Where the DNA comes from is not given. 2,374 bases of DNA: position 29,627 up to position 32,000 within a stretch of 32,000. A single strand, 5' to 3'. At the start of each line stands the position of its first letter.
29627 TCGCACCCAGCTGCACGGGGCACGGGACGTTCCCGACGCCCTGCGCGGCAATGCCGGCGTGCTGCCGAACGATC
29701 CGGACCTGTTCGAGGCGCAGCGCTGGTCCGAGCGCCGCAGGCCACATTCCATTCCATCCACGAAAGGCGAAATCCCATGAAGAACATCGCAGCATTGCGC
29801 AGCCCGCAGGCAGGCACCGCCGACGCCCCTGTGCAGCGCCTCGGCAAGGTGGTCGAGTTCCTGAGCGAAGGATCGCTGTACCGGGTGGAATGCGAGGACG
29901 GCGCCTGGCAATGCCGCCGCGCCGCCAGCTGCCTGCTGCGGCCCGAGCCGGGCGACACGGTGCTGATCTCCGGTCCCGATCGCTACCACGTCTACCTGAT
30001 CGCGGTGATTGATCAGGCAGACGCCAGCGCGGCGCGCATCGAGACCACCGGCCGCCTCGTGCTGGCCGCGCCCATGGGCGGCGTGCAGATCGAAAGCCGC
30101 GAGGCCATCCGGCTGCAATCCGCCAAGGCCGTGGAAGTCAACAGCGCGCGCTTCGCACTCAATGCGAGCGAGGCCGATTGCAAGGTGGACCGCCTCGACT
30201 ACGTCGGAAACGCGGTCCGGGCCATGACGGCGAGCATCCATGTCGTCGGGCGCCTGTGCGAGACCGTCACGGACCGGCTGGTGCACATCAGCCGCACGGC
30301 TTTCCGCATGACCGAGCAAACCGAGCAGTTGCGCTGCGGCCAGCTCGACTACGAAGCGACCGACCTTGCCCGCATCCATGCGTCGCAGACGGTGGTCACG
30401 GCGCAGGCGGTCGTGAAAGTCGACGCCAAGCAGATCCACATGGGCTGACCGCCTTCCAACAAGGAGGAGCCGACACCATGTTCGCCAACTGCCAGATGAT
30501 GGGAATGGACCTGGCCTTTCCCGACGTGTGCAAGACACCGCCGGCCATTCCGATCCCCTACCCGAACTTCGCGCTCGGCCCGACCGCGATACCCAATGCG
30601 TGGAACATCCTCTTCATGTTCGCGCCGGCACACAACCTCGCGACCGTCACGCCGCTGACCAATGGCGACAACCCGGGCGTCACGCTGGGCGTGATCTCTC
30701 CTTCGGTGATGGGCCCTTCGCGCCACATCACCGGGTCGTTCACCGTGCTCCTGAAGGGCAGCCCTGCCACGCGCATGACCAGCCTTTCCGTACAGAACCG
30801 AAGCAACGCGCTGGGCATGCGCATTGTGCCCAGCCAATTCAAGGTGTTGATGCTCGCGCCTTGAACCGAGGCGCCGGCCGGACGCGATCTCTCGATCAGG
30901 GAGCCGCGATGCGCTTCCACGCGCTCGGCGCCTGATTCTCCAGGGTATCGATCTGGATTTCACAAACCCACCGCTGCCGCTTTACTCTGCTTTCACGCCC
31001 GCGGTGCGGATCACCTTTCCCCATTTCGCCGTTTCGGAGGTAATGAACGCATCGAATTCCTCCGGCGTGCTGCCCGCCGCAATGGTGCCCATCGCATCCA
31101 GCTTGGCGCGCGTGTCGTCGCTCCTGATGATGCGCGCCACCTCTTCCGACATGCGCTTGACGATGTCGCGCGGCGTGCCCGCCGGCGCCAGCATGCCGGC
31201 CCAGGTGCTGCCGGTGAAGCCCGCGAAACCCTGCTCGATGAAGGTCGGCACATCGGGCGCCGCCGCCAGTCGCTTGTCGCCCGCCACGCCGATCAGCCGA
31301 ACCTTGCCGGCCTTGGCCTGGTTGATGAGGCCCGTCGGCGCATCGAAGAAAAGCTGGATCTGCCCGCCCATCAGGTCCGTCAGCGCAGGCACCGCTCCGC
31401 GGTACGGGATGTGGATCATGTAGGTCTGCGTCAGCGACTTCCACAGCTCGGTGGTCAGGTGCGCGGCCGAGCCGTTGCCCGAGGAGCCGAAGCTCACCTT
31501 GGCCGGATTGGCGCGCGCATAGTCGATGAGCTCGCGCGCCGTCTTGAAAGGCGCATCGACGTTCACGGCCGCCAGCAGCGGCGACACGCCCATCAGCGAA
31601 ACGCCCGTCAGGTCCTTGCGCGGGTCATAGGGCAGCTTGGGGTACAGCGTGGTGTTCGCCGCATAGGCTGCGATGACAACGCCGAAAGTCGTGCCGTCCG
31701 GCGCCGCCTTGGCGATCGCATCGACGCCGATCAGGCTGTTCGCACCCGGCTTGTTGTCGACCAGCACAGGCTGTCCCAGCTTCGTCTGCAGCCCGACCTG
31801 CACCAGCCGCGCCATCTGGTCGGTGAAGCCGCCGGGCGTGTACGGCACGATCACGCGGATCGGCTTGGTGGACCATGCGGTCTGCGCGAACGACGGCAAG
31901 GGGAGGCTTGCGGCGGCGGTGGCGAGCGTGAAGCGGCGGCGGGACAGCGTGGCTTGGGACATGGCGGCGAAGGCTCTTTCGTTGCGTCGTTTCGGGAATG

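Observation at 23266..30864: Orphan VgrG island: VgrG, TM protein, DUF2169-pentapeptide, pentapeptide, DUF3540, short DUF4150 PAAR-like, with no identifiable toxin or immunity gene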

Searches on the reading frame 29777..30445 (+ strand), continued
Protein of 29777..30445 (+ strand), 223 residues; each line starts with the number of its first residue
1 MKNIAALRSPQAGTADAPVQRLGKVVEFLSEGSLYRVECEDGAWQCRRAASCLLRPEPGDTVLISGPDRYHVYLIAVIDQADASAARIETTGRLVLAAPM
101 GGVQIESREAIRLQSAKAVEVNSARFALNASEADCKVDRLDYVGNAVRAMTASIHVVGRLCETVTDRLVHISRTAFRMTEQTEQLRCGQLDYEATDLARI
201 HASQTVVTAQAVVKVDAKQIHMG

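Call 76: get_annotated_region(hit=H7, flank=9000)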
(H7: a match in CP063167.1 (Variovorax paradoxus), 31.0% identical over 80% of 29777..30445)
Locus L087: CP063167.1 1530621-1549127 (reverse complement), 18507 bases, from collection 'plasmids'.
description: Variovorax paradoxus strain VAI-C plasmid unnamed, complete sequence
organism: Variovorax paradoxus (NCBI taxid 34073)
taxonomy: Bacteria; Pseudomonadota; Betaproteobacteria; Burkholderiales; Comamonadaceae; Variovorax; Variovorax paradoxus
host: -; source: -; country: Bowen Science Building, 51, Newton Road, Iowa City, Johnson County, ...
typing (MOB-suite, as given by PLSDB): non-mobilizable
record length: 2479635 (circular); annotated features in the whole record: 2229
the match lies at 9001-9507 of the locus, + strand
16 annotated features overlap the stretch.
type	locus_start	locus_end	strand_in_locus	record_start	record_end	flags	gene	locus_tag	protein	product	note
CDS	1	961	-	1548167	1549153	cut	-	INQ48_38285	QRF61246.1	DJ-1/PfpI family protein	-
CDS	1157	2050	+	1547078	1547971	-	-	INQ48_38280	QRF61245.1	amidohydrolase family protein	-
CDS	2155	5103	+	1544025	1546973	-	tssI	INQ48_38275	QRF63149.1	type VI secretion system tip protein VgrG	-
CDS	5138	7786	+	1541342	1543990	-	-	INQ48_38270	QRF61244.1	DUF2169 domain-containing protein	-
CDS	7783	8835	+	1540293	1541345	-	-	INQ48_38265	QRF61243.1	pentapeptide repeat-containing protein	-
CDS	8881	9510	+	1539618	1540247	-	-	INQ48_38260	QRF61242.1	DUF3540 domain-containing protein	-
CDS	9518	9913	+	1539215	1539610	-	-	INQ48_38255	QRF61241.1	DUF4150 domain-containing protein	-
CDS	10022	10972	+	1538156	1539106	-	-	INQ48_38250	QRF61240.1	helix-turn-helix transcriptional regulator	-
CDS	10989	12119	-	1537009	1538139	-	-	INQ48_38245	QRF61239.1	SMP-30/gluconolactonase/LRE family protein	-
CDS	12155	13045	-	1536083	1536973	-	-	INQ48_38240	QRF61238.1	alpha/beta hydrolase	-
CDS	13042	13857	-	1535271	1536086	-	-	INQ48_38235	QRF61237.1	shikimate dehydrogenase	-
CDS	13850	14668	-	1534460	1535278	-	-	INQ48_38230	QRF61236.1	TIM barrel protein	-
CDS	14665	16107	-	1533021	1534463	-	-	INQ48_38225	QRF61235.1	FAD-dependent oxidoreductase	-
CDS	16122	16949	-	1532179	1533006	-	-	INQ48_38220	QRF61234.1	alpha/beta hydrolase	-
CDS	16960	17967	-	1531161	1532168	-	-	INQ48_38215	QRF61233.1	tripartite tricarboxylate transporter substrate binding protein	-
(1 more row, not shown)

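Call 77: search_protein_families(library=ncbifam, proteins=[window:29777-30445:+], max_evalue=0.001)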
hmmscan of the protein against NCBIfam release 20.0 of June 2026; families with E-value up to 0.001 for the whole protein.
window:29777-30445:+ (223 aa): 0 families

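Call 86: search_protein_families(library=pfam, proteins=[L080:6950-7411:+], max_evalue=10)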
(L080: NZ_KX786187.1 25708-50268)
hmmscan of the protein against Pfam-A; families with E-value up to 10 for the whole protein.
L080:6950-7411:+ (154 aa): 1 family
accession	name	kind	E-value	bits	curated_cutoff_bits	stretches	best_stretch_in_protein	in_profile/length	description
PF12059.13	DUF3540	-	0.022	15.1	27.9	1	18-67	68-117/199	Protein of unknown function (DUF3540)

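Call 88: find_homologous_proteins(query=L080:7422-7808:+, max_evalue=0.001)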
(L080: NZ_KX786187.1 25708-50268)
Query L080:7422-7808:+ (129 aa): 3 proteins with E <= 0.001 among 45 candidates.
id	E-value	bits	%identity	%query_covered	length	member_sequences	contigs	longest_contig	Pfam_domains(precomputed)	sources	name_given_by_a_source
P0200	1.3e-72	260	96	100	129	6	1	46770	-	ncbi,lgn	ncbi:TPA: hypothetical protein ACG1QB_004380 [Enterobacter asburiae]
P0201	2.2e-55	204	75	99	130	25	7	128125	-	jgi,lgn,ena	-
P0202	1.1e-35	140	99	53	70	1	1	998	-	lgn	-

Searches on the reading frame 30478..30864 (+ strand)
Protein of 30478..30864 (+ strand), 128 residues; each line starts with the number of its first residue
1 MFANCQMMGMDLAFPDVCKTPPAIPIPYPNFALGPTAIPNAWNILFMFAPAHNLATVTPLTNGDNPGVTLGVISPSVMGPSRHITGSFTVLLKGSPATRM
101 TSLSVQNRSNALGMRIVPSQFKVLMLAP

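Call 7: search_protein_families(library=pfam, proteins=[window:30478-30861:+], max_evalue=0.01)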
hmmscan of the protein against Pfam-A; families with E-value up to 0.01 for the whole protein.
window:30478-30861:+ (128 aa): 1 family
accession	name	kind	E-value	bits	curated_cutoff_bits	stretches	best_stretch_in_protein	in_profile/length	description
PF13665.11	Tox-PAAR-like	-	1.5e-36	125.2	31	1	9-112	1-107/108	Toxin PAAR-like domain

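Call 72: find_encoding_contigs(protein=window:30478-30864:+, flank=10000, max_places=4)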
Protein window:30478-30864:+ (128 aa): 22 contigs read that carry it; 4 places shown.
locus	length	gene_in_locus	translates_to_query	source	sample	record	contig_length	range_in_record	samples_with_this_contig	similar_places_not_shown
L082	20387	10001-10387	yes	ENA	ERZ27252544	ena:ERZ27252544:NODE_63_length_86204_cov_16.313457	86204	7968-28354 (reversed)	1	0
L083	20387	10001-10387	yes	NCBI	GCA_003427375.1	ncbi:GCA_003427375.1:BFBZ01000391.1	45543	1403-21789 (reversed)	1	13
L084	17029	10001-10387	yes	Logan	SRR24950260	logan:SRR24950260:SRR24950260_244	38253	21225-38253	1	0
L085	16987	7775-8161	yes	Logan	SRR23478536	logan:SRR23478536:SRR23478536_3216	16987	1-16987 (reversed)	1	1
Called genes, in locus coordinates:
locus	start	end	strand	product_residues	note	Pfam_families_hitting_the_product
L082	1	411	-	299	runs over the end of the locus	PF03061:4HBT, PF13279:4HBT_2, PF00583:Acetyltransf_1, PF13673:Acetyltransf_10, PF13508:Acetyltransf_7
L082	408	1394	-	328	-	PF00135:COesterase (weak), PF20434:BD-FAE, PF07859:Abhydrolase_3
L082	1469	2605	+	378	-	PF00465:Fe-ADH, PF13685:Fe-ADH_2, PF25137:ADH_Fe_C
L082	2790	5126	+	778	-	PF05954:Phage_GPD, PF04717:Phage_base_V, PF22178:Gp5_trimer_C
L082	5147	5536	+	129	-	-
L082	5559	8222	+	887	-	PF09937:DUF2169, PF13576:Pentapeptide_3 (faint), PF00805:Pentapeptide, PF13599:Pentapeptide_4, PF00805:Pentapeptide, PF13599:Pentapeptide_4, PF00805:Pentapeptide (weak)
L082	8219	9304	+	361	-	-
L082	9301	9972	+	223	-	PF12059:DUF3540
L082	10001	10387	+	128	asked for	PF13665:Tox-PAAR-like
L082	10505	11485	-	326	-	PF03401:TctC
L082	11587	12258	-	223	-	PF02163:Peptidase_M50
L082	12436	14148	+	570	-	PF00012:HSP70, PF06723:MreB_Mbl, PF00012:HSP70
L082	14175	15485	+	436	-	PF03544:TonB_C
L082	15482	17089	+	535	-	-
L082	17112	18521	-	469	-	PF08521:2CSK_N (faint), PF00672:HAMP, PF00512:HisKA, PF02518:HATPase_c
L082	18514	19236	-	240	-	PF00072:Response_reg, PF00486:Trans_reg_C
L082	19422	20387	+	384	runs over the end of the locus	PF25917:BSH_RND, PF25973:BSH_CzcB, PF25984:BSH_YknX (weak), PF25919:BSH_CusB (weak), PF25954:Beta-barrel_RND_2, PF25967:RND-MFP_C (weak), PF25975:CzcB_C, PF25989:YknX_C (weak)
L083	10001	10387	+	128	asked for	PF13665:Tox-PAAR-like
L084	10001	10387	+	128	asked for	PF13665:Tox-PAAR-like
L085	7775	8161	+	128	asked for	PF13665:Tox-PAAR-like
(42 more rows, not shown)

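Call 77: search_protein_families(library=ncbifam, proteins=[window:30478-30861:+], max_evalue=0.001)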
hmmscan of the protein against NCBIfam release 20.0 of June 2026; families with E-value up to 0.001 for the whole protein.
window:30478-30861:+ (128 aa): 0 families

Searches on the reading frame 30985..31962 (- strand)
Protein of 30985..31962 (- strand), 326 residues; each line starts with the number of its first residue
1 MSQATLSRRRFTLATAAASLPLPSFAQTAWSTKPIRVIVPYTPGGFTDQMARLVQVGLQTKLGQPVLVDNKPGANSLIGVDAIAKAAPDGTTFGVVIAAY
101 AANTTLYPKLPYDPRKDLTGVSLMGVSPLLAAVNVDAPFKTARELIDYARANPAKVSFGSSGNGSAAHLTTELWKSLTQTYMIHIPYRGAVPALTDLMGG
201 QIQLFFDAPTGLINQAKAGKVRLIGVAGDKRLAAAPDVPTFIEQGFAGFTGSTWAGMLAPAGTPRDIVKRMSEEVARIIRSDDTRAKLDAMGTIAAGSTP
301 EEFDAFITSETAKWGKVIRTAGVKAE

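Call 7: search_protein_families(library=pfam, proteins=[window:30985-31962:-], max_evalue=0.01)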
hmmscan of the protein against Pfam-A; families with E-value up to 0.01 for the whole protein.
window:30985-31962:- (326 aa): 1 family
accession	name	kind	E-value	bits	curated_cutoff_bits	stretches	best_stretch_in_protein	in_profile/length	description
PF03401.19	TctC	-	3e-67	227.5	27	1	51-322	2-273/274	Tripartite tricarboxylate transporter family receptor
